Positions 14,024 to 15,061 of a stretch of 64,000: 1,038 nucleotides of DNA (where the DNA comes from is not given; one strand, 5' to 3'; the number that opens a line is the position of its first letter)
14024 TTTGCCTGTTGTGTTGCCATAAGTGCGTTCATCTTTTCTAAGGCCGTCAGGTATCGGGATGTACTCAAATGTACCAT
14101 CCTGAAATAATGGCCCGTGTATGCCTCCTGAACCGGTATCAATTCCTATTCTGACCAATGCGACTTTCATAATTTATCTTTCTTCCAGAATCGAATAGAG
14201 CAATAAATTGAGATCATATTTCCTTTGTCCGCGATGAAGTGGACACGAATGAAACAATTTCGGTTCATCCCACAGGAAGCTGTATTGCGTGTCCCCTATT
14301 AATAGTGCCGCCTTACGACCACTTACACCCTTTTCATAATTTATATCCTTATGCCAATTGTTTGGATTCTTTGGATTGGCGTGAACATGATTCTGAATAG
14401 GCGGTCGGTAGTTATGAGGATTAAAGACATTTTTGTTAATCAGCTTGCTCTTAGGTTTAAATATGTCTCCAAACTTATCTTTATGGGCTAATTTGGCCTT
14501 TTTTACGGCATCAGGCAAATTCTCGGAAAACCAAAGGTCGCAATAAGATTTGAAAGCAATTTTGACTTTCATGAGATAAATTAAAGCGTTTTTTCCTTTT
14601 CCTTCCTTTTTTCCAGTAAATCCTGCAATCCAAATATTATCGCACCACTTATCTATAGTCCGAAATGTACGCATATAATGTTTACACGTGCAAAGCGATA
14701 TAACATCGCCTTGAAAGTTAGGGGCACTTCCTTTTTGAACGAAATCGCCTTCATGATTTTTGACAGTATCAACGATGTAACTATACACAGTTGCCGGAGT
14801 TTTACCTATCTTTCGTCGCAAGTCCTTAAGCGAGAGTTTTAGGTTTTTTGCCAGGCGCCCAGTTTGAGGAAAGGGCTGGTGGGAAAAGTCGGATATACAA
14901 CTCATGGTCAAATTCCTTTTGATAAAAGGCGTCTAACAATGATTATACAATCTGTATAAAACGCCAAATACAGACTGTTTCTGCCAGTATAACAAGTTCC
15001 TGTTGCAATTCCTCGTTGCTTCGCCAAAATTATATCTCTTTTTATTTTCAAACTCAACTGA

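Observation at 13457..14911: Translationally coupled pair of uncharacterised, mutually related proteins (Nmad2-/Nmad3-like?): candidate nucleic-acid modification or defence module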

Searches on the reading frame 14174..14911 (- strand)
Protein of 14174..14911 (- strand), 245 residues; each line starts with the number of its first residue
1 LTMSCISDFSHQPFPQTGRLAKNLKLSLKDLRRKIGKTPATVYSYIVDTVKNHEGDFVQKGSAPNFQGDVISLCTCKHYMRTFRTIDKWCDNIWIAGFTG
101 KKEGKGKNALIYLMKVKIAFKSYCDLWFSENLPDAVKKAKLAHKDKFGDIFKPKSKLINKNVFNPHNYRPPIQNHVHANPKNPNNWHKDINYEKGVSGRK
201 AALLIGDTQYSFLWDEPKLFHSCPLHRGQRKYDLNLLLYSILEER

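Call 3: search_protein_families(library=pfam, proteins=[window:14174-14911:-], max_evalue=1)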
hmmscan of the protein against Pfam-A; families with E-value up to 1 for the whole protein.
window:14174-14911:- (245 aa): 1 family
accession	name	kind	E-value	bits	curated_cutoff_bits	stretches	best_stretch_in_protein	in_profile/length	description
PF18753.6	Nmad2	-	1.5e-08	34.8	26.1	1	59-149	12-96/200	Nucleotide modification associated domain 2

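Call 4: search_protein_families(library=ncbifam, proteins=[window:14174-14911:-], max_evalue=1)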
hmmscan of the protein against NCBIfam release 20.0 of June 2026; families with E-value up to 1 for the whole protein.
window:14174-14911:- (245 aa): 0 families

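Call 5: search_protein_families(library=padloc, proteins=[window:14174-14911:-], max_evalue=1)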
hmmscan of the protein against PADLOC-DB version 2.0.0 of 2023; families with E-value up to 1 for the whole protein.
window:14174-14911:- (245 aa): 0 families

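Call 7: search_protein_families(library=phrogs, proteins=[window:14174-14911:-], max_evalue=1)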
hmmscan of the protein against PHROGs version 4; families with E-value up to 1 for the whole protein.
window:14174-14911:- (245 aa): 3 families
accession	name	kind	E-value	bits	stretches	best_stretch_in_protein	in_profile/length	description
phrog_29106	-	unknown function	0.13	13.6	1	107-159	13-63/102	-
phrog_37754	-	unknown function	0.28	12.3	1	106-123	4-21/54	-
phrog_37402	-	unknown function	0.49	8.2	1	31-81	2306-2357/2639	-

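Call 18: find_homologous_proteins(query=window:14174-14911:-, max_evalue=0.001)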
Query window:14174-14911:- (245 aa): 193 proteins with E <= 0.001 among 370 candidates; the best 120 are listed.
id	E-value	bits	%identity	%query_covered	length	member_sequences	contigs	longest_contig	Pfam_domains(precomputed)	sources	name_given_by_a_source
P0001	3.6e-168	575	100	99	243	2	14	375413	PF18753.7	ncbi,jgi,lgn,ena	jgi:hypothetical protein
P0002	9.8e-124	430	80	98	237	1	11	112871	PF18753.7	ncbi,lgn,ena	-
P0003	1.6e-117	409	77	98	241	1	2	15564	PF18753.7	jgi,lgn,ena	-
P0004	1.7e-113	396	76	99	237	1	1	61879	PF18753.7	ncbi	-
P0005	4.6e-112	391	74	98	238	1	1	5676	PF18753.7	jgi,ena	-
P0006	7.3e-105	368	70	98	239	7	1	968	-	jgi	jgi:hypothetical protein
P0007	1.7e-100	354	68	99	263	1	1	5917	-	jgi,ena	-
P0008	2.5e-100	353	67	96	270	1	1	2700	PF18753.7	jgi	jgi:hypothetical protein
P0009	4.6e-96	339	66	99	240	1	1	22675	PF18753.7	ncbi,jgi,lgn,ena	ncbi:MAG: hypothetical protein ABSB91_02415 [Sedimentisphaerales bacterium]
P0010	2.4e-90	320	64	99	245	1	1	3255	PF18753.7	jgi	jgi:hypothetical protein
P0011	4.2e-89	316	63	99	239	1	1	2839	PF18753.7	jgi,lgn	jgi:hypothetical protein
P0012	2.9e-88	314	63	97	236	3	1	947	PF18753.7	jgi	jgi:hypothetical protein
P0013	4.2e-87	310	64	96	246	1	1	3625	-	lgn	-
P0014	8.1e-84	299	63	98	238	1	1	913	PF18753.7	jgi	jgi:hypothetical protein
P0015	8.2e-82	292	61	96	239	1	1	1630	PF18753.7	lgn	-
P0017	4.1e-81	290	59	99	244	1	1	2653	PF18753.7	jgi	jgi:hypothetical protein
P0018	4.6e-81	290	60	96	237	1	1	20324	PF18753.7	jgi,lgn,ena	-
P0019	1.6e-80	288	61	99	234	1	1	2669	PF18753.7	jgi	jgi:hypothetical protein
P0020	1.7e-80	288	59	99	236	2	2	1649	PF18753.7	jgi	jgi:hypothetical protein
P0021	2.4e-78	281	57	98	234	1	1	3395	PF18753.7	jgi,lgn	jgi:hypothetical protein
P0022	4.0e-78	280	64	85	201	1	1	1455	PF18753.7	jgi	jgi:hypothetical protein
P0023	4.2e-78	280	56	93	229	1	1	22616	PF18753.7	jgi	-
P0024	1.7e-77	278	53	96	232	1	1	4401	PF18753.7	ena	-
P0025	2.9e-76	274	57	96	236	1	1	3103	PF18753.7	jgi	jgi:hypothetical protein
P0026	7.2e-76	273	55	93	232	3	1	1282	PF18753.7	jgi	jgi:hypothetical protein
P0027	8.4e-76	273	53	96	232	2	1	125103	PF18753.7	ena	-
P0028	5.8e-75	270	54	93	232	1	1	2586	PF18753.7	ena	-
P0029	3.1e-74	268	53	96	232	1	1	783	PF18753.7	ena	-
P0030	7.5e-74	266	51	99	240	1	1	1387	PF18753.7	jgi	jgi:hypothetical protein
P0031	9.8e-74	266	53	93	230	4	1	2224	PF18753.7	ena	-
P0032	1.2e-73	266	54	98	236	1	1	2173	PF18753.7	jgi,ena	-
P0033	2.6e-73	264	54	93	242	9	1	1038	PF18753.7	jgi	jgi:hypothetical protein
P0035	5.1e-73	264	51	97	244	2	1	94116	PF18753.7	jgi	jgi:hypothetical protein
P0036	2.2e-72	261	56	90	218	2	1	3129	PF18753.7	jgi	jgi:hypothetical protein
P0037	3.0e-72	261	59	85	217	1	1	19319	PF18753.7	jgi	jgi:hypothetical protein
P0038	5.1e-72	260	57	91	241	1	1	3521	PF18753.7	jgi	jgi:hypothetical protein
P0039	9.8e-72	259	51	96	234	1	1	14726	PF18753.7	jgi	jgi:hypothetical protein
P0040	1.1e-71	259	53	93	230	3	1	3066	PF18753.7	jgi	-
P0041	1.5e-71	259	51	93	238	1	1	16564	PF18753.7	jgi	jgi:hypothetical protein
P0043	9.4e-71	256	51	96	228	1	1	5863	PF18753.7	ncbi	-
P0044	2.5e-70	255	51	93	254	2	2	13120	PF18753.7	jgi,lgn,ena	jgi:hypothetical protein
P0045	1.3e-69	252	51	96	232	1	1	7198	PF18753.7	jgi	jgi:hypothetical protein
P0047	1.1e-68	249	48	96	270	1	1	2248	PF18753.7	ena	-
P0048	1.4e-68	249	50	95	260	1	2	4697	PF18753.7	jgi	jgi:hypothetical protein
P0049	1.8e-68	249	52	96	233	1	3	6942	PF18753.7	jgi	jgi:hypothetical protein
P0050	1.9e-68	249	50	97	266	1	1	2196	PF18753.7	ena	-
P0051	1.3e-67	246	48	98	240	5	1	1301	PF18753.7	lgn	-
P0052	4.4e-67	244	51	94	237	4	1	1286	PF18753.7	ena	-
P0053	1.1e-66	243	50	94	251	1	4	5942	PF18753.7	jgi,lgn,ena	-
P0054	1.4e-66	242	49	99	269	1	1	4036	PF18753.7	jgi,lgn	jgi:hypothetical protein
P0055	1.8e-65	239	53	86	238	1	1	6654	PF18753.7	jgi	jgi:hypothetical protein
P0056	4.2e-65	238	50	93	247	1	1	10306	PF18753.7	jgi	jgi:hypothetical protein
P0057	5.5e-65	237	50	95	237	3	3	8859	PF18753.7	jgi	jgi:hypothetical protein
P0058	5.9e-65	237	51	90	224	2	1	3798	PF18753.7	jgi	jgi:hypothetical protein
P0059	8.5e-65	237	47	95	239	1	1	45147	PF18753.7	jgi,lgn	jgi:hypothetical protein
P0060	3.3e-64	235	53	96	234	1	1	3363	PF18753.7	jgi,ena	-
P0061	3.6e-64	235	48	93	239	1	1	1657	PF18753.7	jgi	jgi:hypothetical protein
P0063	1.1e-63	233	48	93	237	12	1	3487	PF18753.7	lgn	-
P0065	1.4e-63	233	47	99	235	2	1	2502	PF18753.7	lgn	-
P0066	1.4e-63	233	47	98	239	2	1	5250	PF18753.7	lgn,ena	-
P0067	2.6e-63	232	50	91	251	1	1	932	PF18753.7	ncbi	-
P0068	3.0e-63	232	48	95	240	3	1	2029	PF18753.7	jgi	-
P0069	7.3e-63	230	47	99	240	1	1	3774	PF18753.7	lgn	-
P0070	7.5e-63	230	47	95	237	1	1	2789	PF18753.7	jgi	jgi:hypothetical protein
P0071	1.0e-62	230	49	95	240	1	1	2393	PF18753.7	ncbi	ncbi:MAG: hypothetical protein WBW48_19280 [Anaerolineae bacterium]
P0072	1.8e-62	229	47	95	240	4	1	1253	PF18753.7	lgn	-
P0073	2.0e-62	229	48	94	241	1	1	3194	PF18753.7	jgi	jgi:hypothetical protein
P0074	4.2e-62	228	50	96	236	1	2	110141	PF18753.7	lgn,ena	-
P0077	1.2e-61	226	46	97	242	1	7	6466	PF18753.7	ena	-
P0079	3.3e-61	225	50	88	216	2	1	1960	PF18753.7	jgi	jgi:hypothetical protein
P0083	4.9e-60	221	44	100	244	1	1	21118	PF18753.7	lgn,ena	-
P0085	1.2e-59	220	46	97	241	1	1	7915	PF18753.7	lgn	-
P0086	1.7e-59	219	47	93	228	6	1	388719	PF18753.7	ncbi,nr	ncbi:MAG: hypothetical protein F4Y49_04605 [Dehalococcoidia bacterium]|nr:hypothetical protein [Deha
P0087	2.5e-59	219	47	95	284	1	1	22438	PF18753.7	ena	-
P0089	2.7e-59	219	48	91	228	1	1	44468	PF18753.7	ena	-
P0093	2.9e-58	215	52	81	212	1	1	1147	PF18753.7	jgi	jgi:hypothetical protein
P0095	7.2e-58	214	48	93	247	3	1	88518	PF18753.7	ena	-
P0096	5.3e-57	211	50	85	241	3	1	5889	PF18753.7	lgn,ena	-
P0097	6.0e-57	211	66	62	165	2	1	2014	PF18753.7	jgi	jgi:hypothetical protein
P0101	3.5e-56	208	46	93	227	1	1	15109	PF18753.7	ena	-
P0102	1.1e-55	207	45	91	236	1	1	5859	PF18753.7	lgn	-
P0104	3.7e-55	205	45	92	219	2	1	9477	PF18753.7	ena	-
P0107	6.1e-55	204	48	89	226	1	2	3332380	PF18753.7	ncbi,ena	-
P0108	6.8e-55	204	45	97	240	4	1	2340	PF18753.7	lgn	-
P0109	8.0e-55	204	45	93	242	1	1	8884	PF18753.7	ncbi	-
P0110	1.9e-54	203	47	93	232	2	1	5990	PF18753.7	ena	-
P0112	2.8e-54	202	45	95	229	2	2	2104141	PF18753.7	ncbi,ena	-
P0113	4.1e-54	202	45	92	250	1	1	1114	PF18753.7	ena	-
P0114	4.7e-54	201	44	93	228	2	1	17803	PF18753.7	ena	-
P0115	1.1e-53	200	45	94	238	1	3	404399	PF18753.7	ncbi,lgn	-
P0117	3.6e-53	198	48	80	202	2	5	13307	PF18753.7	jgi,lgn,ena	-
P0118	4.3e-53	198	45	92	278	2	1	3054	PF18753.7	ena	-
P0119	5.2e-53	198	44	95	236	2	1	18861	PF18753.7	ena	-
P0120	7.6e-53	197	47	91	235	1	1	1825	PF18753.7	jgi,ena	-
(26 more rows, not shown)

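Call 30: predict_structure(alignment_id=A2)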
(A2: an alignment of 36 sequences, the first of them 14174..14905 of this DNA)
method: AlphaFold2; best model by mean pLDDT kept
length: 243 residues; sequences in the alignment: 36
mean_pLDDT: 89.4   pTM: 0.88
mean pLDDT of the five models: 89.4, 88.8, 88.3, 87.2, 76.5
residues with pLDDT >= 90: 170; 70-90: 57; 50-70: 11; < 50: 5
segments of 3 or more residues with pLDDT < 50: 1-5
pLDDT, mean of each block of 10 residues (from residue 1): 58 93 97 94 93 88 93 77 89 96 96 96 94 95 93 87 92 87 83 69 96 97 88 96 85
secondary structure, 60 per line:
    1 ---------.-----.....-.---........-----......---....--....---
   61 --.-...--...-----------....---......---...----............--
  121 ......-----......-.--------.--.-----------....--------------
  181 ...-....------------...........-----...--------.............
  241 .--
elements in order: H16-20 H26-33 E39-44 E48-51 E54-57 E70-72 H84-87 E91-96 E107-118 H121-126 H132-137 H185-188 E201-211 E217-219 E228-231 H232-238 E239-241

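Call 36: fold_search(model_id=the predicted structure, library=pdb)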
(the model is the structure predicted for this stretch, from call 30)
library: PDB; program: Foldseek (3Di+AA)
matches with E <= 10: 90; with E <= 0.001: 0
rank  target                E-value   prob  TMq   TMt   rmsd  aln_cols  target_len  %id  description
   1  4naw_F                1.6e+00  0.01  0.08  0.08  14.9        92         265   15  Crystal Structure of Human ATG12~ATG5-ATG16N in complex with a fragment of ATG3 (released 2013-11-06)
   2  4naw_N                1.7e+00  0.02  0.05  0.05  12.8        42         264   12  Crystal Structure of Human ATG12~ATG5-ATG16N in complex with a fragment of ATG3 (released 2013-11-06)
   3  4gdk_E                2.2e+00  0.01  0.05  0.05  12.9        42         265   12  Crystal Structure of Human Atg12~Atg5 Conjugate in Complex with an N-terminal Fragment of Atg16L1 (released 2012-12-05)
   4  5y6b_D                2.4e+00  0.02  0.17  0.25  14.4       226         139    9  Crystal structure of ZmASCH Y47F mutant protein from Zymomonas mobilis (released 2018-07-18)
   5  4gdk_B                2.7e+00  0.01  0.05  0.05  12.8        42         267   12  Crystal Structure of Human Atg12~Atg5 Conjugate in Complex with an N-terminal Fragment of Atg16L1 (released 2012-12-05)
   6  9hxv_A                2.9e+00  0.02  0.17  0.11  11.1       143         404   10  Crystal structure of TET2-DNA in complex with IOX1 (released 2025-04-09)
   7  3okz_A                2.9e+00  0.01  0.08  0.07   7.9        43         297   21  Crystal Structure of protein gbs0355 from Streptococcus agalactiae, Northeast Structural Genomics Consortium Target Sa (released 2010-09-22)
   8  4c5n_D                2.9e+00  0.01  0.07  0.07  12.2        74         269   14  Structure of the pyridoxal kinase from Staphylococcus aureus in complex with AMP-PCP and pyridoxal (released 2014-03-19)
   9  5npw_E                3.7e+00  0.01  0.05  0.05  12.7        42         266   10  Structure of human ATG5-ATG16L1(ATG5BD) complex (C2) (released 2017-10-11)
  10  5npw_C                3.7e+00  0.01  0.06  0.05  12.1        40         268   12  Structure of human ATG5-ATG16L1(ATG5BD) complex (C2) (released 2017-10-11)
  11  9c6l_D                3.7e+00  0.00  0.08  0.08  17.4       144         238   14  Yasminevirus c12orf29, a 5' to 3' RNA ligase (released 2024-10-02)
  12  5bs6_B                3.9e+00  0.01  0.07  0.08  17.6       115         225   11  Apo structure of transcriptional factor AraR from Bacteroides thetaiotaomicron VPI (released 2015-06-17)
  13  7ne3_A                4.2e+00  0.01  0.17  0.12  10.7       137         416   10  Human TET2 in complex with favourable DNA substrate. (released 2022-03-02)
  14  3m95_A                4.2e+00  0.01  0.06  0.11  11.7        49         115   12  Crystal structure of autophagy-related protein Atg8 from the silkworm Bombyx mori (released 2010-07-21)
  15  5npw_A                4.2e+00  0.01  0.07  0.07  14.7        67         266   13  Structure of human ATG5-ATG16L1(ATG5BD) complex (C2) (released 2017-10-11)
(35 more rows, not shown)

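Call 44: search_solved_structures(query=A2, max_evalue=10, show_alignments=2)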
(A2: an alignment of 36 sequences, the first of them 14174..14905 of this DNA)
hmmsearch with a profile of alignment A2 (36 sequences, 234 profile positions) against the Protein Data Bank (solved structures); distinct sequences matched with E-value up to 10: 0.

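Call 52: fold_search(model_id=the predicted structure, library=viral)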
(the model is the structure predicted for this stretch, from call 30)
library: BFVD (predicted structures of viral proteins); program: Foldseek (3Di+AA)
matches with E <= 10: 50; with E <= 0.001: 0
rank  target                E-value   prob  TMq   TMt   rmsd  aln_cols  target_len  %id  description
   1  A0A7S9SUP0            1.3e-01  0.23  0.17  0.26   7.4        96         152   10  Uncharacterized protein [Virus NIOZ-UU159]
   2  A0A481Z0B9            4.5e-01  0.08  0.15  0.12   8.4       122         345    9  Uncharacterized protein [Mimivirus LCMiAC01]
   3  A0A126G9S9            7.0e-01  0.01  0.10  0.06  19.8       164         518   12  Coat protein [Lake Sarah-associated circular virus-41]
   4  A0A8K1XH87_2          1.5e+00  0.08  0.19  0.06   9.5        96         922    9  (no name in the UniProt tables at hand)
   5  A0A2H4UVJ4            1.5e+00  0.04  0.15  0.12  12.4       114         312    7  EVE domain-containing protein [Bodo saltans virus]
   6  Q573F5                1.5e+00  0.02  0.14  0.18  13.3       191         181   12  Uncharacterized protein ORF181 [Acidianus filamentous virus 2 (isolate Italy/Pozzuoli)]
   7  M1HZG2                2.4e+00  0.04  0.16  0.26   5.8       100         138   13  (no name in the UniProt tables at hand)
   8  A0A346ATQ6            3.0e+00  0.01  0.09  0.11  10.1        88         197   17  (no name in the UniProt tables at hand)
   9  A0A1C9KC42            3.0e+00  0.01  0.10  0.13  14.2       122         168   11  Mpv-z-n3r [Volepox virus]
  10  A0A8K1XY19            3.5e+00  0.01  0.14  0.04  39.3       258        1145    7  (no name in the UniProt tables at hand)
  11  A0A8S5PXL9            3.7e+00  0.00  0.08  0.08  15.7       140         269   15  Uncharacterized protein [Podoviridae sp. ctIlO27]
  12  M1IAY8                4.2e+00  0.02  0.19  0.11  10.0       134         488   10  (no name in the UniProt tables at hand)
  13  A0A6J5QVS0            4.2e+00  0.01  0.10  0.05  13.8        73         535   12  Terminase-like family [uncultured Caudovirales phage]
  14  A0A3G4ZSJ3            4.7e+00  0.02  0.13  0.21   9.5       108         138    9  Uncharacterized protein [Barrevirus sp.]
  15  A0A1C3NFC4            5.1e+00  0.01  0.15  0.09   7.6        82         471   12  (no name in the UniProt tables at hand)
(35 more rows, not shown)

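Call 54: search_dna_similar(query=window:14174-14905:-, collection=phages, mode=protein, max_evalue=0.001, max_rows=30)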
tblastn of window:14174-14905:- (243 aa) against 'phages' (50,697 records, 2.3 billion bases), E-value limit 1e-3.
No match.

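Call 65: find_related_loci(query=A2, collection=metagenome_contigs, flank=6000)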
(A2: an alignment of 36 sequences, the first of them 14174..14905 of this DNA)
Query A2 (243 aa) in metagenome_contigs; peptide patterns used: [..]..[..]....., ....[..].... (x = any residue, [..] = any of these).
350 stretches matched a pattern; 259 encode a relative of the query (tblastn E <= 1e-3); the best 80 are kept; 80 distinct loci.
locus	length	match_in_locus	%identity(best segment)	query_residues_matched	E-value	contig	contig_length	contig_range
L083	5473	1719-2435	77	1-239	1e-120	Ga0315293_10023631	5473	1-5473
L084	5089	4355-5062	74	1-239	1e-116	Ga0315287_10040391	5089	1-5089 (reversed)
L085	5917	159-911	68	1-243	3e-107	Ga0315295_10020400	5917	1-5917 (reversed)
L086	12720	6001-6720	66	1-243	2e-100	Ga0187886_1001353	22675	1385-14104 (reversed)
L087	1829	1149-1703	74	1-190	8e-94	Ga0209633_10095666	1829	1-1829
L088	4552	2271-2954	60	1-236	3e-84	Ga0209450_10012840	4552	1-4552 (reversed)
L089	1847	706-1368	53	9-236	1e-80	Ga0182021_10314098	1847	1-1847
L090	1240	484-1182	54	1-239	2e-82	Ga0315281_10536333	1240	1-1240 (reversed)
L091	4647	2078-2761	52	9-243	2e-74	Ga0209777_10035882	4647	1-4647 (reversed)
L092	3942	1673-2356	51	9-243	5e-74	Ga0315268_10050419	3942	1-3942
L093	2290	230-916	50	7-239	2e-75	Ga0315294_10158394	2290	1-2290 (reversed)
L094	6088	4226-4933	48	7-239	3e-73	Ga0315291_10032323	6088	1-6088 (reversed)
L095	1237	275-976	50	7-236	2e-78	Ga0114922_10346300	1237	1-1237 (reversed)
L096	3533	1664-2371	48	7-239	2e-73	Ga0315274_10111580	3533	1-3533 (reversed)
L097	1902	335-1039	51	9-243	1e-75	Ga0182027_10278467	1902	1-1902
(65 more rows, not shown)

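Call 75: find_encoding_contigs(protein=P0001, flank=10000, max_places=6)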
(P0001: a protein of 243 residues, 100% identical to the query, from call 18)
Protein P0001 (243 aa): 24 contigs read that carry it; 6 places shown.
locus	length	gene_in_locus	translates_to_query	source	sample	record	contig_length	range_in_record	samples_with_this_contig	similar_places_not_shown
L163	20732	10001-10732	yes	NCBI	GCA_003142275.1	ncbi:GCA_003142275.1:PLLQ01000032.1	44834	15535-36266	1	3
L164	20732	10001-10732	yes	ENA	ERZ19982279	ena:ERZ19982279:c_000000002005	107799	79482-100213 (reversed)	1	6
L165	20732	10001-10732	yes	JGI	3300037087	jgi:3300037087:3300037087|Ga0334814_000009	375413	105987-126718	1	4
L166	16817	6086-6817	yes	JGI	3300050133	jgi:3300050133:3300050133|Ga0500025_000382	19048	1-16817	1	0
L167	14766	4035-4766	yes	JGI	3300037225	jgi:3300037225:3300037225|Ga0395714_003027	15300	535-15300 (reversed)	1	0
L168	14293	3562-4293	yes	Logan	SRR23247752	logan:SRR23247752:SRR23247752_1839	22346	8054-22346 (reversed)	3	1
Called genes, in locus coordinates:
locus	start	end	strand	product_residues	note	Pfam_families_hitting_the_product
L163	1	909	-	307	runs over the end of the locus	PF08331:QueG_DUF1730, PF12838:Fer4_7 (weak), PF13484:Fer4_16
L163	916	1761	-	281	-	PF01678:DAP_epimerase, PF02567:PhzC-PhzF (weak), PF01678:DAP_epimerase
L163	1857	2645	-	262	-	PF04542:Sigma70_r2, PF04539:Sigma70_r3, PF04545:Sigma70_r4, PF08281:Sigma70_r4_2 (weak)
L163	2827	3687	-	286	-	PF01656:CbiA, PF02374:ArsA_ATPase (faint), PF06564:CBP_BcsQ (faint), PF10609:ParA, PF13614:AAA_31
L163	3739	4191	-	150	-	-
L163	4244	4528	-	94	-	PF13411:MerR_1 (weak)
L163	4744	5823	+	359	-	PF01590:GAF, PF13185:GAF_2, PF00990:GGDEF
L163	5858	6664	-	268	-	PF01026:TatD_DNase (faint), PF04909:Amidohydro_2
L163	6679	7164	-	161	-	-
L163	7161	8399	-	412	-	PF00926:DHBP_synthase, PF00925:GTP_cyclohydro2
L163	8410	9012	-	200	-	PF01066:CDP-OH_P_transf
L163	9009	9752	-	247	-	PF00106:adh_short, PF01370:Epimerase (weak), PF08659:KR, PF13561:adh_short_C2, PF23441:SDR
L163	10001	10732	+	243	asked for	PF18753:Nmad2 (weak)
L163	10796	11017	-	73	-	-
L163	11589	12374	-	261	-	PF07589:PEP_exosort_dom (weak)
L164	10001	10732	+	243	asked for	PF18753:Nmad2 (weak)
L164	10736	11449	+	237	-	PF18754:Nmad3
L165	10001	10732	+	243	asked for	PF18753:Nmad2 (weak)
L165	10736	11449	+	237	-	PF18754:Nmad3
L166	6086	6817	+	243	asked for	PF18753:Nmad2 (weak)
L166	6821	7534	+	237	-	PF18754:Nmad3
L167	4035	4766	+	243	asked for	PF18753:Nmad2 (weak)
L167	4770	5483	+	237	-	PF18754:Nmad3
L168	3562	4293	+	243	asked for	PF18753:Nmad2 (weak)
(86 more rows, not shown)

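Call 93: find_encoding_contigs(protein=P0004, flank=8000, max_places=1)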
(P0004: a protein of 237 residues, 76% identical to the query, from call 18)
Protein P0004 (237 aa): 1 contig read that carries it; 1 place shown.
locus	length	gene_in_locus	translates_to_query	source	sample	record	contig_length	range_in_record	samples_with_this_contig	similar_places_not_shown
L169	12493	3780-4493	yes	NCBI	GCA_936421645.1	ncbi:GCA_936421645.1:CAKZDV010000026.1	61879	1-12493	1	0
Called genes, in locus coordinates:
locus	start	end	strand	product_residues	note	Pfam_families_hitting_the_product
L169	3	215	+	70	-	?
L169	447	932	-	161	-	-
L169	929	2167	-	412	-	PF00926:DHBP_synthase, PF00925:GTP_cyclohydro2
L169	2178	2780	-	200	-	PF01066:CDP-OH_P_transf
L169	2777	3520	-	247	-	PF00106:adh_short, PF01370:Epimerase (faint), PF08659:KR, PF23441:SDR, PF13561:adh_short_C2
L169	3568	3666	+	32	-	-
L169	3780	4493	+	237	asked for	PF18753:Nmad2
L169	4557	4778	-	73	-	-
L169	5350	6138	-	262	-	PF07589:PEP_exosort_dom (weak)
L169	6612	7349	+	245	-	PF03740:PdxJ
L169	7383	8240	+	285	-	PF00701:DHDPS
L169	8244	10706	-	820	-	PF00082:Peptidase_S8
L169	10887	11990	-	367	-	PF13439:Glyco_transf_4 (weak), PF00534:Glycos_transf_1, PF13692:Glyco_trans_1_4, PF13524:Glyco_trans_1_2 (weak)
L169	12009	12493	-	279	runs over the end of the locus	PF02548:Pantoate_transf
